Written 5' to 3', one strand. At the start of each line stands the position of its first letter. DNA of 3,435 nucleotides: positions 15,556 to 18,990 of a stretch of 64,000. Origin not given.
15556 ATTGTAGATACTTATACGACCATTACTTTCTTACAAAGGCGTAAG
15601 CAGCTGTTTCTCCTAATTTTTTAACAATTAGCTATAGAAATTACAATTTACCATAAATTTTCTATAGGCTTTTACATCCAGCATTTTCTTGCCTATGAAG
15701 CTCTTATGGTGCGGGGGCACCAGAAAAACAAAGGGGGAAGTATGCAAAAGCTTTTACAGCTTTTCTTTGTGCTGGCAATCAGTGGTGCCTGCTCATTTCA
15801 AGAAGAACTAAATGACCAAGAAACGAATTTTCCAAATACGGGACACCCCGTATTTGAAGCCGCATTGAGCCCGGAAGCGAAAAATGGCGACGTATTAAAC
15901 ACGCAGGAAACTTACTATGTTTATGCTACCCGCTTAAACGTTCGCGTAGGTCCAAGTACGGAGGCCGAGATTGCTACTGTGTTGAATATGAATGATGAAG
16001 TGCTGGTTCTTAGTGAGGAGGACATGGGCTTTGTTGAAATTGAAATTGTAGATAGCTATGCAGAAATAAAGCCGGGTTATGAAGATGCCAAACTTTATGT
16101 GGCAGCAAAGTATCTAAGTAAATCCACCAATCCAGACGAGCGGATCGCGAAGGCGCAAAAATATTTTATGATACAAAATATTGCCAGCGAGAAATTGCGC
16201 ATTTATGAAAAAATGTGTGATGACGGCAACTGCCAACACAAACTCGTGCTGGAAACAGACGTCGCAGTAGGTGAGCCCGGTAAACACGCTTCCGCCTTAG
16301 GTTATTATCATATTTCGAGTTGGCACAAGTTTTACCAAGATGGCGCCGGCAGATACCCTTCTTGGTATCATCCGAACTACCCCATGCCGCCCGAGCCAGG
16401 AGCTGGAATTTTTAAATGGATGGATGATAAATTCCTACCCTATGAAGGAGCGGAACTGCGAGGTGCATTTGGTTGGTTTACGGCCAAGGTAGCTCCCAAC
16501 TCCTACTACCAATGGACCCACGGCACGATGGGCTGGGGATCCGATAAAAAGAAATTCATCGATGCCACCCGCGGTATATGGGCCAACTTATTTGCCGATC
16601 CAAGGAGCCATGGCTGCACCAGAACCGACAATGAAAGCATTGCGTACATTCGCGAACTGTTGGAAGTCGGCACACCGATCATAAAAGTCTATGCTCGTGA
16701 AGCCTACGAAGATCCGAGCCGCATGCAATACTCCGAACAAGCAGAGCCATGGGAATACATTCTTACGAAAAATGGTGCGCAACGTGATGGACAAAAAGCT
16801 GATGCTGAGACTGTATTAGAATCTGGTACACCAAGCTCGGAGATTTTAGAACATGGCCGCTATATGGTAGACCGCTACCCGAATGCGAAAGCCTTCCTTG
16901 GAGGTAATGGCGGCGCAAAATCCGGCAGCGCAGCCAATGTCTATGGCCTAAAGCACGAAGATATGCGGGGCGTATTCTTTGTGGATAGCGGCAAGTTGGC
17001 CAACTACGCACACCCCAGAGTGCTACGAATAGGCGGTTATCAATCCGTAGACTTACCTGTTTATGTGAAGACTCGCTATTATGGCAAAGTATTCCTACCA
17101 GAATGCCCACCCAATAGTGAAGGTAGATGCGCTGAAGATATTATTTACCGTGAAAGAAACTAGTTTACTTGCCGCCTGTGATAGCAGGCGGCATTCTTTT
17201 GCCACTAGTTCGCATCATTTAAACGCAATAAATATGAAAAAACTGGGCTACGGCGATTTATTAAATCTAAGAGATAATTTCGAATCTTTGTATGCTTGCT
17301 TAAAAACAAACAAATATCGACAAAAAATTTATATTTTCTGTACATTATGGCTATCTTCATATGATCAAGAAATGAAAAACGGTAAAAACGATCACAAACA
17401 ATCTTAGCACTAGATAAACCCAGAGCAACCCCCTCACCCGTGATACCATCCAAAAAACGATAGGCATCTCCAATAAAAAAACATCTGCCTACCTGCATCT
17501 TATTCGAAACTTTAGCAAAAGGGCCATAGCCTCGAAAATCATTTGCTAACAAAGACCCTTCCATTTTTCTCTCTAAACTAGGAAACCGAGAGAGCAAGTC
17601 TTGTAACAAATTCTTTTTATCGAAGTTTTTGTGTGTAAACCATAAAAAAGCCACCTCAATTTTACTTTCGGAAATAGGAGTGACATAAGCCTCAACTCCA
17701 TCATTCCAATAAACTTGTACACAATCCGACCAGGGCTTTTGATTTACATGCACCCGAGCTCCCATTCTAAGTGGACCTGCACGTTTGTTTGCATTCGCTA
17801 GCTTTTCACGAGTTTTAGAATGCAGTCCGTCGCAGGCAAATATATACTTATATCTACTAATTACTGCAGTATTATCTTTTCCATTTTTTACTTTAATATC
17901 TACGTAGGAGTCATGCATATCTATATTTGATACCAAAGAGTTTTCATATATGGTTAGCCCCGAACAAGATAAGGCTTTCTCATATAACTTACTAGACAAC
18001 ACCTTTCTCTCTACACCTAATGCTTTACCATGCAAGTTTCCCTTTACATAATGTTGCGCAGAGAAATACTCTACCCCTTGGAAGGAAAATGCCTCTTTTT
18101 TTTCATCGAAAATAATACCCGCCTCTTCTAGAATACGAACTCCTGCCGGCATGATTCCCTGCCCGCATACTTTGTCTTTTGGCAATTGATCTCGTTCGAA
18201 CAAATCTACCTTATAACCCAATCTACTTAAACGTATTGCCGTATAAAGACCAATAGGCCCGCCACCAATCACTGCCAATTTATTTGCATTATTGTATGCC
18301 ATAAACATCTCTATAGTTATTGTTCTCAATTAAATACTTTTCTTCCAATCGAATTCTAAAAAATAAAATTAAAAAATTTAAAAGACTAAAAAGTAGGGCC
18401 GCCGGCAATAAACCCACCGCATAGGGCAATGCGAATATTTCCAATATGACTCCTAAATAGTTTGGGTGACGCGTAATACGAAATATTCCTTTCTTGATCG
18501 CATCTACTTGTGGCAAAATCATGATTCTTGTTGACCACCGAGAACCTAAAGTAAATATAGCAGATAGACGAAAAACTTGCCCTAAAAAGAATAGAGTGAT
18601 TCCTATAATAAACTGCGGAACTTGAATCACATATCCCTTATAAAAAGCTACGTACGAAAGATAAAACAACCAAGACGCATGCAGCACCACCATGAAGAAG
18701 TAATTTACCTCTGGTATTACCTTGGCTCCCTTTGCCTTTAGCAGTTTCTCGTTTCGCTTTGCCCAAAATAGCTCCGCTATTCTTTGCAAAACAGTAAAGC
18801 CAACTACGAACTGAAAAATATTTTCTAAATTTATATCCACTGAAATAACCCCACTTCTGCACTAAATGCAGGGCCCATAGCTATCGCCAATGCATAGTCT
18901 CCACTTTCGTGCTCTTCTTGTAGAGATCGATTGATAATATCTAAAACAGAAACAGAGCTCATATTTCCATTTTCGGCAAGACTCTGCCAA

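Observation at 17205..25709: A+T-rich island with an srsABC-like type III PKS phenolic-lipid operon extended by YceI and a second methyltransferase, plus LuxR/MMPL/DUF4105 export-type neighbours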

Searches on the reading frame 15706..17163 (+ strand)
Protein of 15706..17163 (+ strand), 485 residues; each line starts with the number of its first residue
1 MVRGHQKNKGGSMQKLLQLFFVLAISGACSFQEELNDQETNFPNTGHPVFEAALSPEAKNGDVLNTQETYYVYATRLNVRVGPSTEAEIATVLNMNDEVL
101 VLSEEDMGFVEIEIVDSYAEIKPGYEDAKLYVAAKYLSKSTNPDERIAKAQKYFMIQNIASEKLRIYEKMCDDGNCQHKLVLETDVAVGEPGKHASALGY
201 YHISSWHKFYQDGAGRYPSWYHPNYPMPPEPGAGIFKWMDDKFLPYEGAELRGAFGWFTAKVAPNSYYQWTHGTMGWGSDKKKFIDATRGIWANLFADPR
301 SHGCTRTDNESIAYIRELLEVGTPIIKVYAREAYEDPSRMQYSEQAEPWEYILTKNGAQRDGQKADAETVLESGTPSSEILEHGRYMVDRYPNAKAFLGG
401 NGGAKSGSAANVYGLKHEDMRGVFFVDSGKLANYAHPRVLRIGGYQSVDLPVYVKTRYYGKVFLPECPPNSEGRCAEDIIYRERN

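Call 4: search_protein_families(library=pfam, proteins=[window:15706-17163:+], max_evalue=0.01)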
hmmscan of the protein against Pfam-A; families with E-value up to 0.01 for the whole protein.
window:15706-17163:+ (485 aa): 2 families
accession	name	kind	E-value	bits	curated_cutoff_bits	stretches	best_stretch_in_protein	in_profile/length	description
PF03734.19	YkuD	-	4.7e-07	30.9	23.4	1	179-326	21-145/146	L,D-transpeptidase catalytic domain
PF08239.17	SH3_3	-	1.5e-06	28.7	27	1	76-138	2-54/54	Bacterial SH3 domain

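Call 5: search_protein_families(library=ncbifam, proteins=[window:15706-17163:+], max_evalue=0.01)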
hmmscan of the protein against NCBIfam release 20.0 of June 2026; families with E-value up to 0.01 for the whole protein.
window:15706-17163:+ (485 aa): 1 family
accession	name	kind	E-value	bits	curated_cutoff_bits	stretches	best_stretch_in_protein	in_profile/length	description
NF040675.1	wall_bind_EntD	exception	0.0034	16.6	590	1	66-99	81-114/310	cell wall-binding protein EntD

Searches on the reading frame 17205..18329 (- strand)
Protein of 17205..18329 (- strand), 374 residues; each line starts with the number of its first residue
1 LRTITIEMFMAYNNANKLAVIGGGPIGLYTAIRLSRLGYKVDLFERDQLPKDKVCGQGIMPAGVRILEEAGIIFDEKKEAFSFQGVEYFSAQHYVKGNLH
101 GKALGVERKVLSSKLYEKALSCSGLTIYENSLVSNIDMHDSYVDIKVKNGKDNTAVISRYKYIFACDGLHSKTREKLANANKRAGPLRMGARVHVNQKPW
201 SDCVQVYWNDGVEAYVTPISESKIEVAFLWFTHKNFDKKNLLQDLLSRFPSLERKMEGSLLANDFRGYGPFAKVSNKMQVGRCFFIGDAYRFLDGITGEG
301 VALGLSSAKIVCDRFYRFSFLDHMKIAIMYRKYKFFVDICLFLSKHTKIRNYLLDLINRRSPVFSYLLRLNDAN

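Call 4: search_protein_families(library=pfam, proteins=[window:17205-18329:-], max_evalue=0.01)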
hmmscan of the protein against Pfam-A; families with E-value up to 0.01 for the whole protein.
window:17205-18329:- (374 aa): 8 families
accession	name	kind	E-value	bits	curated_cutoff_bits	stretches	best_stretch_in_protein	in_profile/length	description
PF01494.25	FAD_binding_3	-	4.6e-18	66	22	1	19-308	5-311/349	FAD binding domain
PF01266.30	DAO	-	6e-09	36.3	27.9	1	18-50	2-35/353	FAD dependent oxidoreductase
PF07992.20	Pyr_redox_2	-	5e-08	33.1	26.1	1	14-82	141-208/291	Pyridine nucleotide-disulphide oxidoreductase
PF00070.33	Pyr_redox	-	1.3e-07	32.5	22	1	17-74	1-57/82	Pyridine nucleotide-disulphide oxidoreductase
PF13450.12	NAD_binding_8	-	1.4e-05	25.7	21.9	1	20-47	1-28/68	NAD(P)-binding Rossmann-like domain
PF03486.20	HI0933_like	-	0.0001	22.3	50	1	17-58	2-43/244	HI0933-like protein Rossmann domain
PF13738.12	Pyr_redox_3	-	0.00082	19.1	30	0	20-48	2-31/305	Pyridine nucleotide-disulphide oxidoreductase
PF08491.16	SE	-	0.0076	15.8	20.1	0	164-333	6-183/276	Squalene epoxidase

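Call 5: search_protein_families(library=ncbifam, proteins=[window:17205-18329:-], max_evalue=0.01)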
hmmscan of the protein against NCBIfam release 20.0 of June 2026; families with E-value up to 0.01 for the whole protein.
window:17205-18329:- (374 aa): 85 families (the best 25 are shown)
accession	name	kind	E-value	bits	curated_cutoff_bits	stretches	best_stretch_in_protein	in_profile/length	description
TIGR02032.1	GG-red-SF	subfamily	2.5e-26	93.1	158.8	1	20-310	5-292/297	geranylgeranyl reductase family protein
NF005313.0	PRK06847.1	subfamily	5.5e-23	81.5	372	1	14-314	3-315/375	hypothetical protein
TIGR01988.1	Ubi-OHases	subfamily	1.2e-13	50.7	224.65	1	18-310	2-307/387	ubiquinone biosynthesis hydroxylase, UbiH/UbiF/VisC/COQ6 family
NF033113.0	halo_ClmS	equivalog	2.7e-12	46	900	1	16-177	3-173/570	chloramphenicol-biosynthetic FADH2-dependent halogenase CmlS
TIGR01984.1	UbiH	equivalog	3.6e-12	45.8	392.2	1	18-308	2-303/382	2-octaprenyl-6-methoxyphenyl hydroxylase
NF005243.0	PRK06753.1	equivalog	7.6e-12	44.8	365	1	16-183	1-164/374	hypothetical protein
NF049967.1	QhpG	equivalog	1.5e-10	40.6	240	1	19-148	2-122/423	flavin-dependent monooxygenase QhpG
NF033145.1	rif_monoox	equivalog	1.6e-10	40.4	800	1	19-177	4-160/472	rifampin monooxygenase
NF004780.0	PRK06126.1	subfamily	2e-10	39.6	445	2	15-51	8-44/552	hypothetical protein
NF041080.1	DGGGPL_reductase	equivalog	4.6e-10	39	580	1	19-182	5-168/447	digeranylgeranylglycerophospholipid reductase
NF006091.0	PRK08243.1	subfamily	1.8e-09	36.9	351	1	17-181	4-173/393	4-hydroxybenzoate 3-monooxygenase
NF006593.0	PRK09126.1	equivalog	5e-09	35.5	420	1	18-313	7-313/393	5-demethoxyubiquinol-8 5-hydroxylase UbiM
NF006002.0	PRK08132.1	subfamily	6.3e-09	34.7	416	1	13-178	23-194/552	FAD-dependent oxidoreductase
NF005612.0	PRK07364.1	equivalog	1.1e-08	34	487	1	14-311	17-324/415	FAD-dependent hydroxylase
NF005720.0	PRK07538.1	subfamily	1.3e-08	34.2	400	1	16-181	3-177/418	hypothetical protein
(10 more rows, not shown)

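Call 41: search_solved_structures(query=window:17205-18302:-, max_evalue=0.001)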
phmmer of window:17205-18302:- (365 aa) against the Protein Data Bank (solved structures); distinct sequences matched with E-value up to 0.001: 39.
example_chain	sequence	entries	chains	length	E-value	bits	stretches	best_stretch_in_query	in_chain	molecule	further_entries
5buk_A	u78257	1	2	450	1.8e-11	47.2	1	9-73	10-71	FADH2-dependent halogenase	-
7fco_A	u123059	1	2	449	3.1e-10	43.1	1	9-73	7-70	ChlB4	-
3i3l_A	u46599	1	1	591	5.5e-09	39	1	6-150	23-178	Alkylhalidase CmlS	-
5dbj_E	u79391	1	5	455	1.8e-07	34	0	9-72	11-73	FADH2-dependent halogenase PltA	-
5tul_A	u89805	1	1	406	3.5e-07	33.1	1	6-315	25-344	Tetracycline destructase Tet(55)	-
3oz2_A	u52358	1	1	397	9.4e-07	31.7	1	9-299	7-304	Digeranylgeranylglycerophospholipid reductase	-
6ain_A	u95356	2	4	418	4.4e-06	29.5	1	9-168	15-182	PnpA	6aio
1ykj_A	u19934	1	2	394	5.4e-06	29.2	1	8-168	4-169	P-hydroxybenzoate hydroxylase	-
6ju1_A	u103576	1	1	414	5.7e-06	29.1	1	7-168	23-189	4-hydroxybenzoate 3-monooxygenase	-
1k0i_A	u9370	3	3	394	6.2e-06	29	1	8-168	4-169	P-HYDROXYBENZOATE HYDROXYLASE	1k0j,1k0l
1d7l_A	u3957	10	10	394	6.3e-06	28.9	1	8-168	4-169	P-HYDROXYBENZOATE HYDROXYLASE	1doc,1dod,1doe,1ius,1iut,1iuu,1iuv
1pxc_A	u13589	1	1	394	6.3e-06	28.9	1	8-168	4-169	P-HYDROXYBENZOATE HYDROXYLASE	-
1dob_A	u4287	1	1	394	6.4e-06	28.9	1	8-168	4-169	P-HYDROXYBENZOATE HYDROXYLASE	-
1pxb_A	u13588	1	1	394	6.5e-06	28.9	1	8-168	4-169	P-HYDROXYBENZOATE HYDROXYLASE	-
1pxa_A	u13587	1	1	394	6.7e-06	28.9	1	8-168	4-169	P-HYDROXYBENZOATE HYDROXYLASE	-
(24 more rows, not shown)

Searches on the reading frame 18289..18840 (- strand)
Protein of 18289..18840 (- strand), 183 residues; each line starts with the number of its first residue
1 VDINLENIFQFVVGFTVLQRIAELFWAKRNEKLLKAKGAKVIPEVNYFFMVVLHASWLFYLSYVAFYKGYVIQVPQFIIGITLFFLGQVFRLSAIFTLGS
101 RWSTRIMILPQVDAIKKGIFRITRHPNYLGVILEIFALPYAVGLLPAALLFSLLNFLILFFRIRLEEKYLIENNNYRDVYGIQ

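Call 4: search_protein_families(library=pfam, proteins=[window:18289-18840:-], max_evalue=0.01)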
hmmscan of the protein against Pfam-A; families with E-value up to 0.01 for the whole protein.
window:18289-18840:- (183 aa): 3 families
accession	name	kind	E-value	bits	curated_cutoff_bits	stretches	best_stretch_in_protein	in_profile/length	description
PF04140.19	ICMT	-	3.3e-23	82.4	24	1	81-172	2-95/95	Isoprenylcysteine carboxyl methyltransferase (ICMT) family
PF04191.18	PEMT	-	1.1e-10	42.4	25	1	76-172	2-100/105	Phospholipid methyltransferase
PF06966.17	DUF1295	-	5.1e-05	23.3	20.4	1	46-176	86-228/235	Protein of unknown function (DUF1295)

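Call 5: search_protein_families(library=ncbifam, proteins=[window:18289-18840:-], max_evalue=0.01)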
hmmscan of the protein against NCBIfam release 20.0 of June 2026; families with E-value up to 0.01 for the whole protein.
window:18289-18840:- (183 aa): 2 families
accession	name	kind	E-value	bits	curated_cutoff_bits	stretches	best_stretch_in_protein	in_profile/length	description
NF040696.1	isopcys_mtase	equivalog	4.7e-08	33.1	160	1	40-173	40-171/190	protein-S-isoprenylcysteine O-methyltransferase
NF045656.1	MeththiolMtaseMddA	equivalog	0.00045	19.6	270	1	117-173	168-221/238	methanethiol S-methyltransferase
